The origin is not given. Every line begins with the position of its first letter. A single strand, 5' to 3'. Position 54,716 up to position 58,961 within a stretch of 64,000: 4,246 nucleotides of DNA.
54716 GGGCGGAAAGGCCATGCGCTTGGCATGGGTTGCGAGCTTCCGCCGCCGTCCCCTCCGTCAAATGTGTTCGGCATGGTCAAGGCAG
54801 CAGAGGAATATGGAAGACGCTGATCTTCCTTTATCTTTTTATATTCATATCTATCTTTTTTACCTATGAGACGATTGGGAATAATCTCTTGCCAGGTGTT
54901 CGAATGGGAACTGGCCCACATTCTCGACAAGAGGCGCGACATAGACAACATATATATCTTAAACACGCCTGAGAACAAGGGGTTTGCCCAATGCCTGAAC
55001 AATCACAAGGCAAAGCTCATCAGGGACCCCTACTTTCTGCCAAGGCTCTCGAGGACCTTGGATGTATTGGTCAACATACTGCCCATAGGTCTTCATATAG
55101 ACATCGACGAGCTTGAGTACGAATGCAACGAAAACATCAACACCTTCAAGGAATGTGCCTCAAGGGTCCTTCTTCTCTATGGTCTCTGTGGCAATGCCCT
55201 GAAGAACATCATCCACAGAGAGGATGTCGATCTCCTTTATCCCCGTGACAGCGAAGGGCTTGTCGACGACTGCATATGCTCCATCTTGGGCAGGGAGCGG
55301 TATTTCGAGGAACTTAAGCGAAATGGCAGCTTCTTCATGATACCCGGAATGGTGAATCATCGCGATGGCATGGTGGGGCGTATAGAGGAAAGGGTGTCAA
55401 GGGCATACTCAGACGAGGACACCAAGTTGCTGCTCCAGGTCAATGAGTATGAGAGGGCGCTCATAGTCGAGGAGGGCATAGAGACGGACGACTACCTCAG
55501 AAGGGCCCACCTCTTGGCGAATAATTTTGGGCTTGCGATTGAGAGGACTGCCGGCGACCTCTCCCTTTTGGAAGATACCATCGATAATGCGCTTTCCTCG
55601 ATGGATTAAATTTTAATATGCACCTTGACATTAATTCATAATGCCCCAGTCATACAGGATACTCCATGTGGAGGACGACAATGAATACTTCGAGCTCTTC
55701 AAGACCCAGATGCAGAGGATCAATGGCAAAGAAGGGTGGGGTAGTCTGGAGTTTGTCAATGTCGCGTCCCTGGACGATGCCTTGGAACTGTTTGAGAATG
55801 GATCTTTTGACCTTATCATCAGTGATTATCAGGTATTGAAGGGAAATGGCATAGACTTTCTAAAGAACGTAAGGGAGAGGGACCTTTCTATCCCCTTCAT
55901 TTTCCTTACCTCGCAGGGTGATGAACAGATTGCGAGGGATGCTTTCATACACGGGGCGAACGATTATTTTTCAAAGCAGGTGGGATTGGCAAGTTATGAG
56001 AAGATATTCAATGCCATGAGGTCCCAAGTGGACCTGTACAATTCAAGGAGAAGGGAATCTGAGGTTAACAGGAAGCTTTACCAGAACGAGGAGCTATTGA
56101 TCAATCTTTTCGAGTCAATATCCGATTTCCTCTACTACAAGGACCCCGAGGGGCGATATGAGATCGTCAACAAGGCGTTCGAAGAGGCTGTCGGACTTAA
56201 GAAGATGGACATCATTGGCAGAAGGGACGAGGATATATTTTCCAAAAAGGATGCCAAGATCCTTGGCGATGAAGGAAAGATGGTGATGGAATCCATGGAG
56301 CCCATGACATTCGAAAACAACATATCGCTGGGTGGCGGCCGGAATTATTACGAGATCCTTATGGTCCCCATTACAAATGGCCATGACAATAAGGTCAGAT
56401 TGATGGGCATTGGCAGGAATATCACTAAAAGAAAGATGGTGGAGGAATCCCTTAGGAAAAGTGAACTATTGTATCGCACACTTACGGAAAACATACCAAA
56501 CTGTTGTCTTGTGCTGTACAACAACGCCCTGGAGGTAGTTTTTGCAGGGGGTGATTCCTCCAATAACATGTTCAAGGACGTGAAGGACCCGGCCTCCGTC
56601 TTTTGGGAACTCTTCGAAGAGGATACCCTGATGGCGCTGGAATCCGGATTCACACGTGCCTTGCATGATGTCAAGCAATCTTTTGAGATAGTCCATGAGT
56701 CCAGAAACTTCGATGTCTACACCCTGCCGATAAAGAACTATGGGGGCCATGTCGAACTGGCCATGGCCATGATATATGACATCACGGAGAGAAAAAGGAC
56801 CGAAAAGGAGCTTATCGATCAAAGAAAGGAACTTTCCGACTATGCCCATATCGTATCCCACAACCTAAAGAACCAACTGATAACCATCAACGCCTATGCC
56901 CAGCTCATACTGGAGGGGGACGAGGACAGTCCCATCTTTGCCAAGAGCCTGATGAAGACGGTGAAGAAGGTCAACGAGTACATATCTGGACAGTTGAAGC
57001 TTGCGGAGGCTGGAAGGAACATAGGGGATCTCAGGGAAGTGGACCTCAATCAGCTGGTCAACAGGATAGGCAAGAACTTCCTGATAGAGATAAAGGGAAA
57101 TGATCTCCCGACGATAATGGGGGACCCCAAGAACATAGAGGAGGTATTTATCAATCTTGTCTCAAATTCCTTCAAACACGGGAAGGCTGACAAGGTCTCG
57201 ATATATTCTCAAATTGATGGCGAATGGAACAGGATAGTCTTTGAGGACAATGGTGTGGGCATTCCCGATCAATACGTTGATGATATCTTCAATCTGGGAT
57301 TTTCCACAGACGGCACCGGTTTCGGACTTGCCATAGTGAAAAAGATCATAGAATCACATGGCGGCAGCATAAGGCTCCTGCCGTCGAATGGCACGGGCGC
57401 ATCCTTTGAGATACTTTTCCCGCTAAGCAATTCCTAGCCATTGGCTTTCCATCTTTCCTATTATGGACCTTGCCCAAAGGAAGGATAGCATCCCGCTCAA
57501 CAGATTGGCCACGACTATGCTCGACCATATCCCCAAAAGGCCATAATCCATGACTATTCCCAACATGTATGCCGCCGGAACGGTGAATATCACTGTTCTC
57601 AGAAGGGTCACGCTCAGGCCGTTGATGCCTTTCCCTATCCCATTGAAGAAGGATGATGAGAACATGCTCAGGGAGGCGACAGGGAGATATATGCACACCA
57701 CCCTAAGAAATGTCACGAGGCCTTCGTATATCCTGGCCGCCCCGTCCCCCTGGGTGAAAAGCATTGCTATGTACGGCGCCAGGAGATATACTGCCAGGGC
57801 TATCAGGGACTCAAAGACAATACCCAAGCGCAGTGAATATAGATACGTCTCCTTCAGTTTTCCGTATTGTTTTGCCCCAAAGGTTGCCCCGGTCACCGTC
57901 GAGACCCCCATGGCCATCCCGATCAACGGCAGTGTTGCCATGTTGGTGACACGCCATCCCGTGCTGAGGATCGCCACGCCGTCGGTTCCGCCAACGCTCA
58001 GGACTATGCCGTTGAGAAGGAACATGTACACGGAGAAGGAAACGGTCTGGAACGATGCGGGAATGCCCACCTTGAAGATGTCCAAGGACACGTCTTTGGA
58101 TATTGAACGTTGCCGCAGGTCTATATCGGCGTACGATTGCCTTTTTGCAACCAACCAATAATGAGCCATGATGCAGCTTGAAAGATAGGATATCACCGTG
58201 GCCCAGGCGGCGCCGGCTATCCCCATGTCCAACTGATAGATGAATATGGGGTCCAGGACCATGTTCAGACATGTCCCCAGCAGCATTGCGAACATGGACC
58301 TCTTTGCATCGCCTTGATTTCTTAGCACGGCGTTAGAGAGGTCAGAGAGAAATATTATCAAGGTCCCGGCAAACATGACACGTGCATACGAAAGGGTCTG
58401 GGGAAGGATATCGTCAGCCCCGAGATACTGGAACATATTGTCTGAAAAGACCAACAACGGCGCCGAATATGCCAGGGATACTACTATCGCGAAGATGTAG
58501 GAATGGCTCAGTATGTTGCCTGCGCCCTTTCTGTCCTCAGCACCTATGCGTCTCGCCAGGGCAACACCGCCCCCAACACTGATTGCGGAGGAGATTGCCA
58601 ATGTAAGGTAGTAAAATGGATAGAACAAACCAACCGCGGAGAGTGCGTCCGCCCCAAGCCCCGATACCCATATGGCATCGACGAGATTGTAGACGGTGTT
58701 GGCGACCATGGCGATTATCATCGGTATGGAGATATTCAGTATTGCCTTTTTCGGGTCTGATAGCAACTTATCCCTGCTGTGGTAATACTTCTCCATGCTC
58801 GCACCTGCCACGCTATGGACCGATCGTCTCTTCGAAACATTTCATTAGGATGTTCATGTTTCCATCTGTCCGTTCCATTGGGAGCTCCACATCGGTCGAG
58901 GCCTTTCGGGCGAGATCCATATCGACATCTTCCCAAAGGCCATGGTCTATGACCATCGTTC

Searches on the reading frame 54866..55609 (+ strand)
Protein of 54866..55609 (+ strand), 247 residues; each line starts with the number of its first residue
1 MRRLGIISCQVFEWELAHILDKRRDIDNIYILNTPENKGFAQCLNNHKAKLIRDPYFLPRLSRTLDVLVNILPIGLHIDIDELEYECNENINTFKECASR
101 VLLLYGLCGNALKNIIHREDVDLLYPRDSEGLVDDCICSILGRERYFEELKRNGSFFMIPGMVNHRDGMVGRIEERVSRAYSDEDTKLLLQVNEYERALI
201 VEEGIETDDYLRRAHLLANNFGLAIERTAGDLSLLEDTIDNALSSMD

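Call 52: search_protein_families(library=pfam, proteins=[window:54866-55609:+], max_evalue=0.00001)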
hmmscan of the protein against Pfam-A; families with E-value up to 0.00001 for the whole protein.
window:54866-55609:+ (247 aa): 1 family
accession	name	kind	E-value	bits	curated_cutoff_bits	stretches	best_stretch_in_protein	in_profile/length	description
PF07796.16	DUF1638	-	6.5e-28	98.1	27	1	71-238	1-160/161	Protein of unknown function (DUF1638)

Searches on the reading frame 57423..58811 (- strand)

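Call 52: search_protein_families(library=pfam, proteins=[window:57423-58811:-], max_evalue=0.00001)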
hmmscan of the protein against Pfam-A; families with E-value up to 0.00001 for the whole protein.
window:57423-58811:- (462 aa): 1 family
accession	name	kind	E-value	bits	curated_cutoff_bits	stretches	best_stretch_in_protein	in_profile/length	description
PF01554.23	MatE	-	1.4e-53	181.3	24.9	2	30-189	1-161/161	MatE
